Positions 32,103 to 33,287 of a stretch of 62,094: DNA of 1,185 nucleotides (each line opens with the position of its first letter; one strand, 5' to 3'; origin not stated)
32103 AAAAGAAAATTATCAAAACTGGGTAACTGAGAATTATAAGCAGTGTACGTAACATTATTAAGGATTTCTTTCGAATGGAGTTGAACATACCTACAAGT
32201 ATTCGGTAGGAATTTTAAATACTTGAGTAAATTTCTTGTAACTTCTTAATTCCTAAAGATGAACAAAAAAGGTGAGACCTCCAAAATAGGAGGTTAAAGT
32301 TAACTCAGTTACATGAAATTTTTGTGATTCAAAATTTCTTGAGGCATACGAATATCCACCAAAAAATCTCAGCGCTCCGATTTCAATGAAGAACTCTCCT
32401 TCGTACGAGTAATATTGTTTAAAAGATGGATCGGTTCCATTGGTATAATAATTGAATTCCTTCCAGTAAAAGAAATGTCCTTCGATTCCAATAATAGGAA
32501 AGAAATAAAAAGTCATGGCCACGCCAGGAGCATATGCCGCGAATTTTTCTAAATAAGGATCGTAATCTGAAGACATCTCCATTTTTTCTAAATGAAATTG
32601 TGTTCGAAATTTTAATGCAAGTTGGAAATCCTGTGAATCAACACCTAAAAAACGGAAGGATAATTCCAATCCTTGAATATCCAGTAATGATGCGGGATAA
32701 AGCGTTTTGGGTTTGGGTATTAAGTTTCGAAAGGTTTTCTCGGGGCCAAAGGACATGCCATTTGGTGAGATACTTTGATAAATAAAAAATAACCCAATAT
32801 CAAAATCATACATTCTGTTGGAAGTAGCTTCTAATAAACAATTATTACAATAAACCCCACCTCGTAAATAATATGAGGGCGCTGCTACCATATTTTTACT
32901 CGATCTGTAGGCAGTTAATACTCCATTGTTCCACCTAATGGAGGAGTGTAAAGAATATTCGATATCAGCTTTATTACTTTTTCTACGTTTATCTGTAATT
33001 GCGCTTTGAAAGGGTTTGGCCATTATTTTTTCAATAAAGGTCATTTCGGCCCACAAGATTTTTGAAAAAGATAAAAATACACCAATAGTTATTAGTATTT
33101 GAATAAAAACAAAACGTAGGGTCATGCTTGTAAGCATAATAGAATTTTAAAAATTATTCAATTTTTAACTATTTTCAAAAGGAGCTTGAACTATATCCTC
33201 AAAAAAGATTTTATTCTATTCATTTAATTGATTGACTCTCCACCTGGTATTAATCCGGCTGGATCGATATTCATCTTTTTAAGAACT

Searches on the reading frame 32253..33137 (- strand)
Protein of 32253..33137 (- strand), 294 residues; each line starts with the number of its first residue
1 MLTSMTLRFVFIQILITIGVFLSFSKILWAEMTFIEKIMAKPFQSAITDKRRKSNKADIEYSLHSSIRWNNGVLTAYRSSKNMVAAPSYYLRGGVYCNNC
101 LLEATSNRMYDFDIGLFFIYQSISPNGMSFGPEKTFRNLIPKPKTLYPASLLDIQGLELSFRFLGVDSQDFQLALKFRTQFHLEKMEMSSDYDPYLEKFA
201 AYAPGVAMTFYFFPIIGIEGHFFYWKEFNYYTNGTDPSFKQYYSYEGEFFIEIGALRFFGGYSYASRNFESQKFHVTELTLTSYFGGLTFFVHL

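Call 43: search_protein_families(library=pfam, proteins=[window:32253-33137:-], max_evalue=0.01)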
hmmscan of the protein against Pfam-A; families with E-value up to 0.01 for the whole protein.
window:32253-33137:- (294 aa): 1 family
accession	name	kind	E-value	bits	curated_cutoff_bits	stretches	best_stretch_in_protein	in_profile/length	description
PF16223.10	DUF4882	-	0.0045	16.7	32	1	43-99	139-195/267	Domain of unknown function (DUF4882)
